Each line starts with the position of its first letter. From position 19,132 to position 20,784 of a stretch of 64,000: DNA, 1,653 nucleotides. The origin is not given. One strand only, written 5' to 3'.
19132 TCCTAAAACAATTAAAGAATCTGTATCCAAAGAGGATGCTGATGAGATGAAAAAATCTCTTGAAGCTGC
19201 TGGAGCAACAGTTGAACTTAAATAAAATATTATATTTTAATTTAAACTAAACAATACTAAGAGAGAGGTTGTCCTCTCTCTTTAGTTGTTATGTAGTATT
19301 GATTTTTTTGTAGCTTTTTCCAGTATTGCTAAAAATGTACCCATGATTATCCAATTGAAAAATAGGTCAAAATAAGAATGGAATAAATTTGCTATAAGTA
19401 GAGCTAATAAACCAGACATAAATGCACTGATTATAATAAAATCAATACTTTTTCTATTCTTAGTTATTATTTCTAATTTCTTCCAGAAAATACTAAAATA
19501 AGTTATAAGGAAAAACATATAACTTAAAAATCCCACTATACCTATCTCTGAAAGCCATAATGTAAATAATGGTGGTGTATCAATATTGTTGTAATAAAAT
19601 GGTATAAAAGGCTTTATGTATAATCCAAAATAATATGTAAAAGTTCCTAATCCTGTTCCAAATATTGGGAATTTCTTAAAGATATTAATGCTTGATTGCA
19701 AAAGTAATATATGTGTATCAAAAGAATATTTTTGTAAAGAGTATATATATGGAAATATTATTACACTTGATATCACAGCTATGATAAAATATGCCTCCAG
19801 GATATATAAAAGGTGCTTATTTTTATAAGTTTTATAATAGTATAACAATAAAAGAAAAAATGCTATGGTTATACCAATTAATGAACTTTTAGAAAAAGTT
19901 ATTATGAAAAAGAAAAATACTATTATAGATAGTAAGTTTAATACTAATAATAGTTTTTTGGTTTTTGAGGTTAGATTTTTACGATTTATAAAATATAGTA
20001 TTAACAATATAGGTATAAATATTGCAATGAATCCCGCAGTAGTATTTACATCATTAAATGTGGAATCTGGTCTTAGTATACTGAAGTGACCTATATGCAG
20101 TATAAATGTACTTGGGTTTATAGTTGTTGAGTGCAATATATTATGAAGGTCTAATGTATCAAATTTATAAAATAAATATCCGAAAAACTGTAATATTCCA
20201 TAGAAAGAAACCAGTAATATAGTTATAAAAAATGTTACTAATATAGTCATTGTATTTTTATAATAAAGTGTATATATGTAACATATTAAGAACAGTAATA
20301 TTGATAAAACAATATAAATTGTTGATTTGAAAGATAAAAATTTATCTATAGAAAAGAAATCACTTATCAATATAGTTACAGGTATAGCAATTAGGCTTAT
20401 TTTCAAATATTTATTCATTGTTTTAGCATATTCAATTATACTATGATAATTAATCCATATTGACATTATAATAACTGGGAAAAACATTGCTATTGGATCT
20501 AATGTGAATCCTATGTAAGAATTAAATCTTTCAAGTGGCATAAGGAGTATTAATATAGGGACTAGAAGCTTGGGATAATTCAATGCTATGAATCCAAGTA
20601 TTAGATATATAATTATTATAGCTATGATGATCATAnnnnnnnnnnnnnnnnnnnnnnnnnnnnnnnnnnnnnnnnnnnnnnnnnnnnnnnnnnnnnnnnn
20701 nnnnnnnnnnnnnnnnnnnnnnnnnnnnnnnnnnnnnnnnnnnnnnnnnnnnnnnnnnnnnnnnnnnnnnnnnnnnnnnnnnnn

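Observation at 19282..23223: Second divergent MreB paralog in an operon with a Wzy_C-like polytopic membrane protein, divergently paired with a PEGA/beta-propeller membrane protein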

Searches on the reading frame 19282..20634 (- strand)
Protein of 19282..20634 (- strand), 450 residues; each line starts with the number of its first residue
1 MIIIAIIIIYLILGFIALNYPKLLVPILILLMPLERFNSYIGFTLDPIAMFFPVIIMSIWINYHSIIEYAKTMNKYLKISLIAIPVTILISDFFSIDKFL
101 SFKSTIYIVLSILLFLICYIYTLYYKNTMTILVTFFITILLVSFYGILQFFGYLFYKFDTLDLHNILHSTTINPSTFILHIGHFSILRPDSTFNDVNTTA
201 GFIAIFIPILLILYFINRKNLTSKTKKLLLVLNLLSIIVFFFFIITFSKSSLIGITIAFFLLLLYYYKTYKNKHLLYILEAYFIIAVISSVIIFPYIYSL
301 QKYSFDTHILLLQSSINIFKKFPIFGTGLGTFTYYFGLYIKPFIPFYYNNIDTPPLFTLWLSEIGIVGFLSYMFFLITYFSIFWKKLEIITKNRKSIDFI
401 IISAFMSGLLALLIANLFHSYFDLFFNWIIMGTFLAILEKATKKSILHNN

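Call 3: search_protein_families(library=pfam, proteins=[window:19282-20634:-], max_evalue=1)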
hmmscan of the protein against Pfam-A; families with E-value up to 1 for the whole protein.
window:19282-20634:- (450 aa): 1 family
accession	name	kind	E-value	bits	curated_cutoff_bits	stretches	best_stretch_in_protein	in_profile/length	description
PF04932.20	Wzy_C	-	3.5e-09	37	31.7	1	235-372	2-148/149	O-Antigen ligase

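Call 4: search_protein_families(library=ncbifam, proteins=[window:19282-20634:-], max_evalue=1)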
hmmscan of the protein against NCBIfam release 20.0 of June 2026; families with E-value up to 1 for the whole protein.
window:19282-20634:- (450 aa): 0 families

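Call 9: find_homologous_proteins(query=window:19282-20634:-)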
Query window:19282-20634:- (450 aa): 9 proteins with E <= 0.001 among 8000 candidates.
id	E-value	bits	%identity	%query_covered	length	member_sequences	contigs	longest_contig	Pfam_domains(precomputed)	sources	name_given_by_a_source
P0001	5.1e-272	921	100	100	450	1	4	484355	PF04932.21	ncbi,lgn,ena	-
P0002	2.8e-241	819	87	97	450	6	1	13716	PF04932.21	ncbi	ncbi:MAG: O-antigen ligase family protein [Patescibacteria group bacterium]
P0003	1.8e-240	817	87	96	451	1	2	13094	PF04932.21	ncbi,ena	-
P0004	2.3e-134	467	56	94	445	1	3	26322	PF04932.21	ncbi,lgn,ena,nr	ncbi:O-antigen ligase family protein [Patescibacteria group bacterium]|nr:O-antigen ligase family pr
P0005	4.7e-107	377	46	94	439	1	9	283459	PF04932.21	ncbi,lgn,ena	-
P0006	2.9e-105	371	47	94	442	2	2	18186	PF04932.21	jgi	jgi:hypothetical protein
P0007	2.0e-104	368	47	94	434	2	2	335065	PF04932.21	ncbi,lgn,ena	-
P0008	5.5e-89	318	43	98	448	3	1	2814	PF04932.21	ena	-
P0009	2.0e-87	312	43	94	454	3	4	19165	PF04932.21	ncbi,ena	-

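Call 12: find_encoding_contigs(protein=P0004, flank=6000, max_places=2)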
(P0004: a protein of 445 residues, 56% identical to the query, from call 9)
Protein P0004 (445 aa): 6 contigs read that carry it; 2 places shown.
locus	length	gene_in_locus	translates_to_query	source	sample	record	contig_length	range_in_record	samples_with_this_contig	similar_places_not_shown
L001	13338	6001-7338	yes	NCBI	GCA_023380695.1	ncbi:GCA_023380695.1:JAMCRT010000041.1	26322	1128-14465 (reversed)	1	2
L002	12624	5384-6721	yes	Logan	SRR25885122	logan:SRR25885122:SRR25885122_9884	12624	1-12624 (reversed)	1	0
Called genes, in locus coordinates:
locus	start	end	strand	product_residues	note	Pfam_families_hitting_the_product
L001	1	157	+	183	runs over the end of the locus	PF02357:NusG, PF00467:KOW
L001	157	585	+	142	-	PF03946:Ribosomal_L11_N, PF00298:Ribosomal_L11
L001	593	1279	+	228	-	PF00687:Ribosomal_L1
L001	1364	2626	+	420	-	PF07498:Rho_N, PF07497:Rho_RNA_bind, PF00006:ATP-synt_ab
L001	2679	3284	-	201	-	PF00334:NDK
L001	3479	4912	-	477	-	PF08308:PEGA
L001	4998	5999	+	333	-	PF06723:MreB_Mbl, PF00022:Actin (faint), PF14450:FtsA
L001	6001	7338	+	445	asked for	PF04932:Wzy_C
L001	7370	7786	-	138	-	PF16320:Ribosomal_L12_N, PF00542:Ribosomal_L12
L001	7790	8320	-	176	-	PF00466:Ribosomal_L10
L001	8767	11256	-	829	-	PF02861:Clp_N, PF23569:NBD_SMAX1, PF00004:AAA, PF17871:AAA_lid_9, PF07724:AAA_2, PF00004:AAA, PF07728:AAA_5, PF10431:ClpB_D2-small, +10 more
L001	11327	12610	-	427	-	PF17092:PCB_OB (faint), PF00575:S1, PF23459:S1_RRP5 (weak)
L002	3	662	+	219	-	?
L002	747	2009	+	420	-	PF07498:Rho_N, PF07497:Rho_RNA_bind, PF00006:ATP-synt_ab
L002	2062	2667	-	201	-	PF00334:NDK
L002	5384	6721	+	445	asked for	PF04932:Wzy_C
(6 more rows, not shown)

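Call 13: find_encoding_contigs(protein=P0005, flank=6000, max_places=2)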
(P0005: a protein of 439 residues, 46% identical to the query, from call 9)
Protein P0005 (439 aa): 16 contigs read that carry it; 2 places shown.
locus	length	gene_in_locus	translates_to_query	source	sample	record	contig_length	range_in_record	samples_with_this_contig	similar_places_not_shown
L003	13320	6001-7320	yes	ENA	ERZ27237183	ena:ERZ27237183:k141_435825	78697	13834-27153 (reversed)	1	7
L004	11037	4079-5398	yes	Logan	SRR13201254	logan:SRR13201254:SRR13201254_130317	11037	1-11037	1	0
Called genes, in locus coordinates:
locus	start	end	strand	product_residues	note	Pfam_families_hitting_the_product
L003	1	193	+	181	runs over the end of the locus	PF02357:NusG, PF00467:KOW (weak)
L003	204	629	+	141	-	PF03946:Ribosomal_L11_N, PF00298:Ribosomal_L11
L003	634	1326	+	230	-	PF00687:Ribosomal_L1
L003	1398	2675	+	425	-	PF07498:Rho_N (weak), PF07497:Rho_RNA_bind, PF00006:ATP-synt_ab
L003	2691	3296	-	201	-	PF00334:NDK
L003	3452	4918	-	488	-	PF08308:PEGA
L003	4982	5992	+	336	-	PF06723:MreB_Mbl, PF14450:FtsA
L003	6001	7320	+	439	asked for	PF04932:Wzy_C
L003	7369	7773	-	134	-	PF16320:Ribosomal_L12_N, PF00542:Ribosomal_L12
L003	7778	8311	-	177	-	PF00466:Ribosomal_L10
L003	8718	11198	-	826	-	PF02861:Clp_N, PF23569:NBD_SMAX1, PF00004:AAA, PF17871:AAA_lid_9, PF07724:AAA_2, PF07728:AAA_5, PF00004:AAA, PF10431:ClpB_D2-small, +10 more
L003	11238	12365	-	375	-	PF17092:PCB_OB (faint), PF24685:OB_RRP5_4th (faint), PF00575:S1, PF23459:S1_RRP5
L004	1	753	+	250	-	?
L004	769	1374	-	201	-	PF00334:NDK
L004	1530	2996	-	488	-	PF08308:PEGA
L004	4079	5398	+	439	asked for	PF04932:Wzy_C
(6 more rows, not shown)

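Call 14: find_encoding_contigs(protein=P0007, flank=6000, max_places=2)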
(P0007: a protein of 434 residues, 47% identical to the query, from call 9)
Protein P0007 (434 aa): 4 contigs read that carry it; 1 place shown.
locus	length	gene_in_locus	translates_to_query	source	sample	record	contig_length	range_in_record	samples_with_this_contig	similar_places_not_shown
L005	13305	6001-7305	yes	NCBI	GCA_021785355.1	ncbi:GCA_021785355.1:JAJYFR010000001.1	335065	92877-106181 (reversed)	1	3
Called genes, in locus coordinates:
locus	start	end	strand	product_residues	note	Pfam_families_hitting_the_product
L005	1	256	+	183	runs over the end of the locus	PF02357:NusG, PF00467:KOW (weak)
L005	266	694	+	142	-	PF03946:Ribosomal_L11_N, PF00298:Ribosomal_L11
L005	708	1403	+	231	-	PF00687:Ribosomal_L1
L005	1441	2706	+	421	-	PF07498:Rho_N, PF07497:Rho_RNA_bind, PF00006:ATP-synt_ab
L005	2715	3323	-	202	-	PF00334:NDK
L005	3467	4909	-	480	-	PF08308:PEGA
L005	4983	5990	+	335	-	PF06723:MreB_Mbl, PF14450:FtsA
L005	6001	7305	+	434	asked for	PF04932:Wzy_C (weak)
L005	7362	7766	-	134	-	PF16320:Ribosomal_L12_N, PF00542:Ribosomal_L12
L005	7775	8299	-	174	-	PF00466:Ribosomal_L10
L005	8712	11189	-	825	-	PF02861:Clp_N, PF23569:NBD_SMAX1, PF00004:AAA, PF17871:AAA_lid_9, PF07724:AAA_2, PF00004:AAA, PF07728:AAA_5, PF10431:ClpB_D2-small, +11 more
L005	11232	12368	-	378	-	PF24685:OB_RRP5_4th (faint), PF00575:S1, PF23459:S1_RRP5 (weak)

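Call 15: find_encoding_contigs(protein=P0009, flank=6000, max_places=2)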
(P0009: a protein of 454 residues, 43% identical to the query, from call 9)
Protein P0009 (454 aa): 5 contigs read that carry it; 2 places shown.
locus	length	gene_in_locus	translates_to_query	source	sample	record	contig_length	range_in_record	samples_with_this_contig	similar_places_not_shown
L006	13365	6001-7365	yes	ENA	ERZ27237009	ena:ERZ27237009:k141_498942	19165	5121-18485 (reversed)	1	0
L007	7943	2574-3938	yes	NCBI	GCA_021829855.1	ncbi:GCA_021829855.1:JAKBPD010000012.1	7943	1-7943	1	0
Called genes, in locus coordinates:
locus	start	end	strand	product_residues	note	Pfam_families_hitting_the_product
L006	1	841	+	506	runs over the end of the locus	?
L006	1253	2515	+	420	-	PF07498:Rho_N, PF07497:Rho_RNA_bind, PF00006:ATP-synt_ab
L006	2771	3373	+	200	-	PF00334:NDK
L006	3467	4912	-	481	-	PF08308:PEGA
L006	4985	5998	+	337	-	PF06723:MreB_Mbl, PF14450:FtsA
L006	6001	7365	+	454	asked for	PF04932:Wzy_C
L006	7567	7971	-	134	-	PF16320:Ribosomal_L12_N, PF00542:Ribosomal_L12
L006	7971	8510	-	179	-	PF00466:Ribosomal_L10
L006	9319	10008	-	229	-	PF00687:Ribosomal_L1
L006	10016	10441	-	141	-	PF03946:Ribosomal_L11_N, PF00298:Ribosomal_L11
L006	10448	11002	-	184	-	PF02357:NusG, PF00467:KOW (weak)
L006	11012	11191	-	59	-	PF00584:SecE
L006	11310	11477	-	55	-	PF00471:Ribosomal_L33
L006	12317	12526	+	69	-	PF00830:Ribosomal_L28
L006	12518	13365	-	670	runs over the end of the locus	PF00270:DEAD, PF04851:ResIII, PF00271:Helicase_C (weak), PF18074:PriA_C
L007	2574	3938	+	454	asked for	PF04932:Wzy_C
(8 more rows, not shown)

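Call 19: find_related_loci(query=A1, collection=genome_contigs, flank=6000)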
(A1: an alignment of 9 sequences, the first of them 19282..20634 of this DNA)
Query A1 (450 aa) in genome_contigs; peptide patterns used: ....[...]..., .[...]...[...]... (x = any residue, [..] = any of these).
54 stretches matched a pattern; 10 encode a relative of the query (tblastn E <= 1e-3); 9 distinct loci.
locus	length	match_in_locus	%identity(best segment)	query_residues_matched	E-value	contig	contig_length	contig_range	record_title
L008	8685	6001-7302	87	17-450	0e+0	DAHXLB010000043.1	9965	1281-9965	MAG TPA_asm: bacterium isolate clean1586 k141_1364091, whole genome shotgun sequence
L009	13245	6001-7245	47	17-437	4e-100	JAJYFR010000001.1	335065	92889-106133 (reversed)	MAG: bacterium isolate DBS1-2.bin54 NODE_14_length_335065_cov_2.844906, whole genome shotgun sequence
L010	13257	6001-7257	46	17-438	3e-93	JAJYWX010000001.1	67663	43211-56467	MAG: bacterium isolate FK3.bin15 NODE_704_length_67663_cov_3.048730, whole genome shotgun sequence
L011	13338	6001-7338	43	2-444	2e-91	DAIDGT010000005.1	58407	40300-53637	MAG TPA_asm: bacterium isolate clean329 NODE_5_length_58407_cov_4.633328, whole genome shotgun sequence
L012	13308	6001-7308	47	16-446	9e-87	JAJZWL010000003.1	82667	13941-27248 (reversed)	MAG: bacterium isolate TL1-1.bin64 NODE_120_length_82667_cov_3.937788, whole genome shotgun sequence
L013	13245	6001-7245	56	19-439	5e-131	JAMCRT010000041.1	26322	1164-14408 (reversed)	MAG: Patescibacteria group bacterium isolate FK_Sedi_A_Bin.248 NODE_3878_length_26322_cov_2.52873, whole genome shotgun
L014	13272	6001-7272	43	17-437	6e-91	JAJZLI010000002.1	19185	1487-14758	MAG: bacterium isolate MAS3.bin101 NODE_5831_length_19185_cov_1.361423, whole genome shotgun sequence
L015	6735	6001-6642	50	14-222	5e-48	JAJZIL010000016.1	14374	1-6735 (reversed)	MAG: bacterium isolate LSA3.bin44 NODE_6811_length_14374_cov_1.901242, whole genome shotgun sequence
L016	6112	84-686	43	248-450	2e-37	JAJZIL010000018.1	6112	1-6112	MAG: bacterium isolate LSA3.bin44 NODE_20997_length_6112_cov_2.090894, whole genome shotgun sequence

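Call 24: predict_structure(alignment_id=A1)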
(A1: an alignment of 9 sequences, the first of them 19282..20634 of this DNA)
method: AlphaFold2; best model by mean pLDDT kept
length: 450 residues; sequences in the alignment: 9
mean_pLDDT: 64.4   pTM: 0.71
mean pLDDT of the five models: 64.4, 63.9, 62.1, 58.5, 55.7
residues with pLDDT >= 90: 8; 70-90: 168; 50-70: 203; < 50: 71
segments of 3 or more residues with pLDDT < 50: 39-44, 156-198, 345-354, 418-420
pLDDT, mean of each block of 10 residues (from residue 1): 65 78 80 58 52 73 75 87 86 77 74 85 77 67 57 47 36 36 37 42 54 53 60 60 54 59 61 68 69 61 60 77 79 65 47 56 80 86 76 57 57 53 67 82 67
secondary structure, 60 per line:
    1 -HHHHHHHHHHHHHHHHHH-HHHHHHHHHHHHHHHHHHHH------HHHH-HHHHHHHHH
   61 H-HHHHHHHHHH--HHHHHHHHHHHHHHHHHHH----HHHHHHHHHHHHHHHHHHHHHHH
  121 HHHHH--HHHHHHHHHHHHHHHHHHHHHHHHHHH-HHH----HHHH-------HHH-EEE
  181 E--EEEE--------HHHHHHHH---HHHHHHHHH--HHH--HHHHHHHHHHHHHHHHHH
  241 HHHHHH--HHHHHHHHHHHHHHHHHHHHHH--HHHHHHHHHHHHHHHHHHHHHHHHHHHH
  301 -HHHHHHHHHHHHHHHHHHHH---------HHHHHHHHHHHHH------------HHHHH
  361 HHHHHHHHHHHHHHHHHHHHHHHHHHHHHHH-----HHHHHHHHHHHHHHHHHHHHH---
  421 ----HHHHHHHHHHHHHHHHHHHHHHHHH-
elements in order: H2-19 H21-40 H47-50 H52-61 H63-72 H75-93 H98-125 H128-154 H163-166 E178-181 E184-187 H196-203 H207-215 H223-246 H249-270 H273-300 H302-321 H331-343 H356-391 H397-417 H425-449

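Call 30: fold_search(model_id=the predicted structure, library=pdb)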
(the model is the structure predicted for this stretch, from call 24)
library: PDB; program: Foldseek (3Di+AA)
matches with E <= 10: 66; with E <= 0.001: 1
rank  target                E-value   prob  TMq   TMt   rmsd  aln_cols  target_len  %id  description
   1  7tpg_B                1.1e-05  1.00  0.58  0.63   6.5       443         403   12  Single-Particle Cryo-EM Structure of the WaaL O-antigen ligase in its ligand bound state (released 2022-04-06)
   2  8bh1_A                4.6e-03  1.00  0.33  0.41  12.0       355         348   12  Core divisome complex FtsWIQBL from Pseudomonas aeruginosa (released 2023-04-19)
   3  8p1u_A                4.8e-03  1.00  0.40  0.47   9.8       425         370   14  Structure of divisome complex FtsWIQLB (released 2024-05-22)
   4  6g7o                  1.5e+00  0.10  0.13  0.15  22.1       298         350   13  Crystal structure of human alkaline ceramidase 3 (ACER3) at 2.7 Angstrom resolution (released 2019-01-02)
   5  6z4s                  1.7e+00  0.05  0.10  0.10  26.5       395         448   11  Crystal structure of the neurotensin receptor 1 (NTSR1-H4bmx) in complex with the small molecule inverse agonist SR48692 (released 2021-02-10)
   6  9i6d_A                2.4e+00  0.03  0.10  0.11  27.7       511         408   12  Glutamate transporter homologue GltPh mutant P206R in Complex with L-Aspartate and Sodium Ions in Salipro (released 2026-02-18)
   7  5och_D                2.5e+00  0.04  0.10  0.09  24.6       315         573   12  The crystal structure of human ABCB8 in an outward-facing state (released 2018-07-25)
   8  9m8l_R                2.5e+00  0.04  0.11  0.13  24.7       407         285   10  cryo-EM structure of human TAS2R4 (released 2026-03-18)
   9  6quz_C                2.6e+00  0.05  0.12  0.10  25.4       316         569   13  Structure of ATPgS-bound outward-facing TM287/288 in complex with sybody Sb_TM35 (released 2019-05-29)
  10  8px9_A                2.8e+00  0.08  0.15  0.13  22.8       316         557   14  Structure of the antibacterial peptide ABC transporter McjD, solved at wavelength 2.75 A (released 2023-10-25)
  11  5och_E                2.8e+00  0.04  0.11  0.09  24.8       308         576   12  The crystal structure of human ABCB8 in an outward-facing state (released 2018-07-25)
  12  6qv0_A                3.0e+00  0.05  0.12  0.10  26.0       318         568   14  Structure of ATP-bound outward-facing TM287/288 in complex with sybody Sb_TM35 (released 2019-05-29)
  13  6ram_B                3.1e+00  0.04  0.11  0.10  25.2       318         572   10  Heterodimeric ABC exporter TmrAB under turnover conditions in asymmetric unlocked return conformation with wider opene (released 2019-07-31)
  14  5och_F                3.1e+00  0.04  0.11  0.09  24.7       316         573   14  The crystal structure of human ABCB8 in an outward-facing state (released 2018-07-25)
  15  8vsi_B                3.2e+00  0.06  0.13  0.10  24.7       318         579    9  Mechanistic Insights Revealed by YbtPQ in the Occluded State (released 2024-04-10)
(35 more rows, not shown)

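Call 37: search_solved_structures(query=A1, show_alignments=3, max_evalue=10)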
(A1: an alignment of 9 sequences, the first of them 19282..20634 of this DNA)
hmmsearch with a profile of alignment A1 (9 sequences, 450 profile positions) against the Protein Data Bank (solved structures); distinct sequences matched with E-value up to 10: 0.

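Call 64: search_protein_representatives(alignment_id=A1)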
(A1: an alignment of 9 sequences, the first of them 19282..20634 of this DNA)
Query: 9 sequences, 450 profile positions. Proteins with E-value up to 0.001 (for the whole library): 5023; up to 1e-10: 259; up to 1e-30: 17. The best 150 are listed.
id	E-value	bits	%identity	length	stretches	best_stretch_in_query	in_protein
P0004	1.1e-180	618.2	-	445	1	1-441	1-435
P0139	1.4e-172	591.4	-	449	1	1-442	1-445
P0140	7.8e-82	292.3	-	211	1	231-440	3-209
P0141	1.1e-63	232.5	-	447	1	4-441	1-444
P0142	5.5e-63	230.2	-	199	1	254-443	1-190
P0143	6.0e-61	223.5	-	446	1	2-441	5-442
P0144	3.3e-59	217.7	-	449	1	2-440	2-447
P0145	1.2e-51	192.8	-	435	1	28-440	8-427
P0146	4.6e-49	184.3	-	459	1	4-442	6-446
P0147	3.3e-45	171.6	-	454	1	6-437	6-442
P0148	4.5e-45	171.1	-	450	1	6-439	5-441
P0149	1.7e-41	159.3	-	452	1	10-440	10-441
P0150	1.4e-39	153.0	-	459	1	3-442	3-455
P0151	1.3e-36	143.2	-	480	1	4-437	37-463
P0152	3.0e-33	132.1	-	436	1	24-436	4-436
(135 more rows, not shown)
